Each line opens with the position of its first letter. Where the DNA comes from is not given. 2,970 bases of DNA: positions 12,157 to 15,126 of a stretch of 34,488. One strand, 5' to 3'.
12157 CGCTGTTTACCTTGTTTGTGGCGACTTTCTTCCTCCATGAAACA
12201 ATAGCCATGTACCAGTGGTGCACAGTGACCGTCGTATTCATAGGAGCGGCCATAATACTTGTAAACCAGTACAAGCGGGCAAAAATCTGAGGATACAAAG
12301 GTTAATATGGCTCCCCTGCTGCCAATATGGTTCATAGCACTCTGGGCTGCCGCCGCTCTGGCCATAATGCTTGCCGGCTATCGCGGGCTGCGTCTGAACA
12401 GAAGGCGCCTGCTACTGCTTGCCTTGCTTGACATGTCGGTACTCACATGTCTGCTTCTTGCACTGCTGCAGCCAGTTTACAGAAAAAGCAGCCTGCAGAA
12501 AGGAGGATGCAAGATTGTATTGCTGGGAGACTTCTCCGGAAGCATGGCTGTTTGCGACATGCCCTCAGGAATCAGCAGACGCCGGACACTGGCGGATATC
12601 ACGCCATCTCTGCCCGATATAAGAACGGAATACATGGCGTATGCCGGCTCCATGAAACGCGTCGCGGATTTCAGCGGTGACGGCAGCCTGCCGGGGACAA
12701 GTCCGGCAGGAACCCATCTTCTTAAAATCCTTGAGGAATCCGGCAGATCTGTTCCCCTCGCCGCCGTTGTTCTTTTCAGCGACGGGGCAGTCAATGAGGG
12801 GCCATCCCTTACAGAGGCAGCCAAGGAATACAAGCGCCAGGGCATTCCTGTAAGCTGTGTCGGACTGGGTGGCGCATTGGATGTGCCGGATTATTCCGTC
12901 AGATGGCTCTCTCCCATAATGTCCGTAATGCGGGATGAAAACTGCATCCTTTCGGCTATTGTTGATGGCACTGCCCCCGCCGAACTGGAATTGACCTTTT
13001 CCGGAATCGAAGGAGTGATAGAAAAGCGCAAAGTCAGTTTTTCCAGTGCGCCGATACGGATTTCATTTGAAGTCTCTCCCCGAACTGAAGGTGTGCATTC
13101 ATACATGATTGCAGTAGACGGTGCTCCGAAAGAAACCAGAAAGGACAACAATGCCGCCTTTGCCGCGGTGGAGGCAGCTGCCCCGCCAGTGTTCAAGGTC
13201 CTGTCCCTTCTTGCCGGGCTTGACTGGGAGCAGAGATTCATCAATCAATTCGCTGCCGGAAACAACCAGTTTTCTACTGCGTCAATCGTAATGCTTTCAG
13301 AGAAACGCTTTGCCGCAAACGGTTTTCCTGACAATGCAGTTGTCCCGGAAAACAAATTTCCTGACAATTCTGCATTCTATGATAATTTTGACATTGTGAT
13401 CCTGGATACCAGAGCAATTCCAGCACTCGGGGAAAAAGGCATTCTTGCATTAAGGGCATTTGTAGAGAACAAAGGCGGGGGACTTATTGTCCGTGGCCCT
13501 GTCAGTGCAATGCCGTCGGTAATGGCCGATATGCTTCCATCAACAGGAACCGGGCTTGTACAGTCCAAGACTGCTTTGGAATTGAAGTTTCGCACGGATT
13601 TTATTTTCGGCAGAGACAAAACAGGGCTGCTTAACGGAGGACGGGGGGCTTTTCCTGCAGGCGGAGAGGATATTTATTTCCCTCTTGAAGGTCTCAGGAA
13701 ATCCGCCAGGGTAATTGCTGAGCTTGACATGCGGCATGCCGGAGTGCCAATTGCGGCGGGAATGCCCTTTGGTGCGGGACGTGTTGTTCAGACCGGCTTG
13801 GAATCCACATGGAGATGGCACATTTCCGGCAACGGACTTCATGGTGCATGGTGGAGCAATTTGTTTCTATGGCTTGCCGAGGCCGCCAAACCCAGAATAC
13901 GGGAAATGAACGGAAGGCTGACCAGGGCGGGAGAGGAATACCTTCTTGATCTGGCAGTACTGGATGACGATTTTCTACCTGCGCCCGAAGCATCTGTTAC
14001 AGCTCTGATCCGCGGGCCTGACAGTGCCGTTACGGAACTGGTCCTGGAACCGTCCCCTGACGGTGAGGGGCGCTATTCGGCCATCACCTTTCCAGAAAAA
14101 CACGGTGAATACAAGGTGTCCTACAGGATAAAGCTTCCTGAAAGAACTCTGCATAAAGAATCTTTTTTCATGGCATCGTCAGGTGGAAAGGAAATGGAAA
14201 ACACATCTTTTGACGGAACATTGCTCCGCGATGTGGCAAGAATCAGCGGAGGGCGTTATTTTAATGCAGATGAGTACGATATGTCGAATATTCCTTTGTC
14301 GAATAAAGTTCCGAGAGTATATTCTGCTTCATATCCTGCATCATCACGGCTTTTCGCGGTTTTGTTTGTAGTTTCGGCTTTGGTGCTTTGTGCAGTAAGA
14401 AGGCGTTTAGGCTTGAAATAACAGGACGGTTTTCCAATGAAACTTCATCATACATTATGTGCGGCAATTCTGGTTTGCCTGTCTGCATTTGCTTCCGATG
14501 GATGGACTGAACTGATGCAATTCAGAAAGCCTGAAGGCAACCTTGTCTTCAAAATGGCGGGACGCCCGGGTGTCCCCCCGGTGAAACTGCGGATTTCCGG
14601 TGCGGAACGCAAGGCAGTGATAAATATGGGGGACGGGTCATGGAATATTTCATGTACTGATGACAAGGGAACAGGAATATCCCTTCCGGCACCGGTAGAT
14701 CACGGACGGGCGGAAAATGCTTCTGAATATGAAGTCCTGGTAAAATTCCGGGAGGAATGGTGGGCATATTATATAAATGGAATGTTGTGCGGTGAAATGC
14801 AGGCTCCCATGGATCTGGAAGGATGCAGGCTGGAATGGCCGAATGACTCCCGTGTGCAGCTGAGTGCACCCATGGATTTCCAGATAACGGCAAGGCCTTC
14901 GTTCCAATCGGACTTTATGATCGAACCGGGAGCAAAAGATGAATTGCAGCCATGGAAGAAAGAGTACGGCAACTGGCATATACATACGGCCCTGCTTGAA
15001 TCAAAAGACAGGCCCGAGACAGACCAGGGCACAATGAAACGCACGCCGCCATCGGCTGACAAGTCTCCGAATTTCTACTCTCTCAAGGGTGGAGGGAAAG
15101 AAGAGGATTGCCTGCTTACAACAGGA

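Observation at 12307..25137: Tightly packed five-gene train: vWA membrane anchor, 1911-aa lectin-array protein, metallophosphoesterase, secreted heparinase II/III lyase, novel GH-A-like enzyme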

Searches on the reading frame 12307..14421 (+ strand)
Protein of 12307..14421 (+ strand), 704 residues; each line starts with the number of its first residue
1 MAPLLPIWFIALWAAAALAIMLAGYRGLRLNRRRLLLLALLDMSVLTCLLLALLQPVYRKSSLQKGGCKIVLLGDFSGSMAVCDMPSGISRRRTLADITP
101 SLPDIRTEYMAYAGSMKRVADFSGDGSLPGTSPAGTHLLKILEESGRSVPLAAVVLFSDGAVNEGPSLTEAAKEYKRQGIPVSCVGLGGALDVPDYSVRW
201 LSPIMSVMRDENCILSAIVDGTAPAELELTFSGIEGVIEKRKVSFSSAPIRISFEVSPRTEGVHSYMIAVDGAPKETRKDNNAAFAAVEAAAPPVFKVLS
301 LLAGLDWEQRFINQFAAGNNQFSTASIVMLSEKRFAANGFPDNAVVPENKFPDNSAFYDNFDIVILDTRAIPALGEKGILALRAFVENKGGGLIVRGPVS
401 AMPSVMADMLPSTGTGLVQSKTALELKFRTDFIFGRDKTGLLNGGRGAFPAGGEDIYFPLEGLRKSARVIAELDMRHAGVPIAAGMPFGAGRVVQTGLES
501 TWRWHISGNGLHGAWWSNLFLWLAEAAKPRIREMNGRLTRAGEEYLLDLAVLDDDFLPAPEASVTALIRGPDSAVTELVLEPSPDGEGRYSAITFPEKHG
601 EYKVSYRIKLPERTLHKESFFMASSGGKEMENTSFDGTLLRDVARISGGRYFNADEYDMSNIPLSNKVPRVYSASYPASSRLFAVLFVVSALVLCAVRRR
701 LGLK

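Call 4: search_protein_families(library=pfam, proteins=[window:12307-14421:+], max_evalue=0.01)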
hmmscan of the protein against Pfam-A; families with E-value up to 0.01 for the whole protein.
window:12307-14421:+ (704 aa): 1 family
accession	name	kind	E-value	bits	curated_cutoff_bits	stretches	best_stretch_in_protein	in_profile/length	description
PF00092.34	VWA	-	0.0063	17.2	23.8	0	152-190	105-142/174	von Willebrand factor type A domain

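Call 5: search_protein_families(library=ncbifam, proteins=[window:12307-14421:+], max_evalue=0.01)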
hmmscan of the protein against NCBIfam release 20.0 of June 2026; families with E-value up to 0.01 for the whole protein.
window:12307-14421:+ (704 aa): 0 families

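Call 29: search_solved_structures(query=window:12307-14421:+, max_evalue=1)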
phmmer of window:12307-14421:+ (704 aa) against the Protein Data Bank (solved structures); distinct sequences matched with E-value up to 1: 2.
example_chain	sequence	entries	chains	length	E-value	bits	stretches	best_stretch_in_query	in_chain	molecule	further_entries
1h31_A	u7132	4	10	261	0.079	14.9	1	338-398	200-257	DIHEME CYTOCHROME C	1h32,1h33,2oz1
3rag_A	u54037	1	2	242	0.23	13.4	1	148-195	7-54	uncharacterized protein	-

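Call 32: find_homologous_proteins(query=window:12307-14421:+)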
Query window:12307-14421:+ (704 aa): 19 proteins with E <= 0.001 among 8000 candidates.
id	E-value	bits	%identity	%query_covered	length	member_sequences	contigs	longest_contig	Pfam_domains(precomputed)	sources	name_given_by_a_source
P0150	0.0e+0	1575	100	100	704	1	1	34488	-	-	-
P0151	8.7e-222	757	50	100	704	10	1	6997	-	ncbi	-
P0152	1.3e-220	753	50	100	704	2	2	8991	-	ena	-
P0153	1.5e-142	495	39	100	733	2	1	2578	-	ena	-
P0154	2.3e-139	484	38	100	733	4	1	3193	-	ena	-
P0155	1.4e-138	482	39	100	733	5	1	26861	-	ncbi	-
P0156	3.8e-138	480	39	100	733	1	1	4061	-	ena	-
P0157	3.3e-136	474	38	100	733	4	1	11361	-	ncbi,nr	ncbi:MAG: VWA domain-containing protein [Victivallales bacterium]|nr:VWA domain-containing protein [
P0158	1.4e-125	439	37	100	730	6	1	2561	-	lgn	-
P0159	3.6e-124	434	36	100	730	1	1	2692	-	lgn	-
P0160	1.9e-103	366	34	99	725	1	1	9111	-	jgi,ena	jgi:hypothetical protein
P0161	1.3e-27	115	26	94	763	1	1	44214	-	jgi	jgi:hypothetical protein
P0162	6.8e-22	96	22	92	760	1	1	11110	PF07090.18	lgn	-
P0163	3.7e-21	94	24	85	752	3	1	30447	PF07090.18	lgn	-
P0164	3.9e-19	87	26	71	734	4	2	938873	-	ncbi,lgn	-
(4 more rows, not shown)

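Call 33: find_encoding_contigs(protein=P0155, flank=10000, max_places=2)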
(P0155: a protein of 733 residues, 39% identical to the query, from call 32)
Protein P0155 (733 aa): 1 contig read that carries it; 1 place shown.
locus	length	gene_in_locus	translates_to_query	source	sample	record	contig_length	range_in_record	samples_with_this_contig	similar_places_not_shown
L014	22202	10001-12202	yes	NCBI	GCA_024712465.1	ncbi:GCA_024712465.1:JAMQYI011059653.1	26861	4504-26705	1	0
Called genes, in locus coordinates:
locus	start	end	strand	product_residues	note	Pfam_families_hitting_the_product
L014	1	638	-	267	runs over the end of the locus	-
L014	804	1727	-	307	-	PF01026:TatD_DNase (faint), PF04909:Amidohydro_2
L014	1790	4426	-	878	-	-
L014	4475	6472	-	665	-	PF22124:Glyco_hydro_95_cat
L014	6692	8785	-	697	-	PF00749:tRNA-synt_1c, PF03950:tRNA-synt_1c_C, PF20974:tRNA-synt_1c_C2, PF01588:tRNA_bind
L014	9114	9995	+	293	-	PF01073:3Beta_HSD, PF01370:Epimerase, PF02719:Polysacc_synt_2 (weak), PF05368:NmrA (weak), PF07993:NAD_binding_4, PF13460:NAD_binding_10, PF16363:GDP_Man_Dehyd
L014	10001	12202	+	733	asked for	-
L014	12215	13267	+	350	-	PF01075:Glyco_transf_9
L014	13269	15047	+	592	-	PF00664:ABC_membrane, PF02463:SMC_N (weak), PF00005:ABC_tran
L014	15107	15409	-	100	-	-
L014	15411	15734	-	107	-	-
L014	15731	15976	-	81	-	-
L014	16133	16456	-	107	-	-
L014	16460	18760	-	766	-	PF06152:Phage_min_cap2, PF03496:ADPrib_exo_Tox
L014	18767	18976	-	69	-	-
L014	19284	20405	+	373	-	PF00633:HHH (faint), PF14520:HHH_5, PF02481:DNA_processg_A, PF17782:WHD_DprA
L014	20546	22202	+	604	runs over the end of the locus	?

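Call 58: search_protein_families(library=pfam, alignment_id=A3, max_evalue=0.01)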
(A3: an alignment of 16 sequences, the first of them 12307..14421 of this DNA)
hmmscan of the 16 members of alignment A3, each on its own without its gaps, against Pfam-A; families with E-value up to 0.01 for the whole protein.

A. member 1, window:12307-14421:+ (704 aa): 1 family
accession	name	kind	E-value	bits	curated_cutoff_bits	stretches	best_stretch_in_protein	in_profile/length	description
PF00092.34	VWA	-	0.0063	17.2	23.8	0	152-190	105-142/174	von Willebrand factor type A domain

B. families by the number of members that match (of 16 scanned): 13 families
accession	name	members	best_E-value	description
PF00092.34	VWA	8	0.00044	von Willebrand factor type A domain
PF07090.17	GATase1_like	5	1.9e-11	Putative glutamine amidotransferase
PF24157.1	DUF7408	4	6.7e-06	Domain of unknown function (DUF7408)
PF05762.20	VWA_CoxE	2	0.0013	VWA domain containing CoxE-like protein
PF13115.11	YtkA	1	2.5e-05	YtkA-like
PF00630.25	Filamin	1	2.6e-05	Filamin/ABP280 repeat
PF13620.12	CarboxypepD_reg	1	0.001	Carboxypeptidase regulatory-like domain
PF13768.12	VWA_3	1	0.0013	von Willebrand factor type A domain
PF14258.12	DUF4350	1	0.0013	Domain of unknown function (DUF4350)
PF01835.25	MG2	1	0.0021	MG2 domain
PF02369.22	Big_1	1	0.006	Bacterial Ig-like domain (group 1)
PF13519.12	VWA_2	1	0.008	von Willebrand factor type A domain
PF03886.18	ABC_trans_aux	1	0.0094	ABC-type transport auxiliary lipoprotein component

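Call 59: search_solved_structures(query=A3, max_evalue=1)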
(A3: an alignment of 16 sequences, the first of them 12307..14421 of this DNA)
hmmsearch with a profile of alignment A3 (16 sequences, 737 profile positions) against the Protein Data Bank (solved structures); distinct sequences matched with E-value up to 1: 46.
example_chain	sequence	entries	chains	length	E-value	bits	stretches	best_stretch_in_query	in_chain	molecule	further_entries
4rck_A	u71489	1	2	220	3.9e-13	51.5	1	72-207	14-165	Hypothetical membrane spanning protein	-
4cn8_A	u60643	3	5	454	2.5e-12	48.8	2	75-206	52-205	PROXIMAL THREAD MATRIX PROTEIN 1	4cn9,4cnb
3soz_A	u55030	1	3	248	5e-12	47.8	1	366-551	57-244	Cytoplasmic Protein STM1381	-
2gk3_A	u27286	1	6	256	1.7e-10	42.8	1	365-552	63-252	putative cytoplasmic protein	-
3ibs_A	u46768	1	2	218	2e-09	39.2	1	73-208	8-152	conserved hypothetical protein BatB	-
3rht_A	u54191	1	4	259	1.5e-08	36.3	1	377-554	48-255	(GATase1)-like protein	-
4jdu_A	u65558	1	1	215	1.7e-07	32.8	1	74-206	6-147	Aerotolerance-related membrane protein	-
8s05_A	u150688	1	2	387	2.5e-06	29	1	75-212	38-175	Conserved protein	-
7p0e_A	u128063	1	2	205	2.6e-06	28.9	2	586-638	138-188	Isoform 2 of Filamin-C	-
7ouu_A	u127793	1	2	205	3.4e-06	28.5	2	586-638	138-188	Isoform 2 of Filamin-C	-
7ouv_A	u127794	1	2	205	3.5e-06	28.5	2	586-638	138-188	Isoform 2 of Filamin-C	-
5a8j_A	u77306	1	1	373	3.6e-05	25.1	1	78-292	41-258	VWA2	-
3rag_A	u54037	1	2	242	6.3e-05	24.3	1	163-208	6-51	uncharacterized protein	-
6pyo_A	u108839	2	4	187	0.00019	22.8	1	75-230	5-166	cDNA FLJ56608, highly similar to Homo sapiens chloride channel, calcium activated, family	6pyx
9han_A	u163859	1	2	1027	0.00031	22.1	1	76-216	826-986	Collagen type VI alpha 1 chain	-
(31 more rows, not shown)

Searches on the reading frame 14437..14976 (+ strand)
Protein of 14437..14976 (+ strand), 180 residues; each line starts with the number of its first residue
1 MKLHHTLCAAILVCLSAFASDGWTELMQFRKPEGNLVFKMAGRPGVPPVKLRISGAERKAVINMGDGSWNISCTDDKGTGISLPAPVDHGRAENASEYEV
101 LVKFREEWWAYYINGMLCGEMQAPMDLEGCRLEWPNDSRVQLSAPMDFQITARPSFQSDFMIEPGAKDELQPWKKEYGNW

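Call 53: search_protein_families(library=pfam, max_evalue=1, proteins=[window:14437-14976:+])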
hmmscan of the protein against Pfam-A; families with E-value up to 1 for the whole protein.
seq(180 aa): 0 families
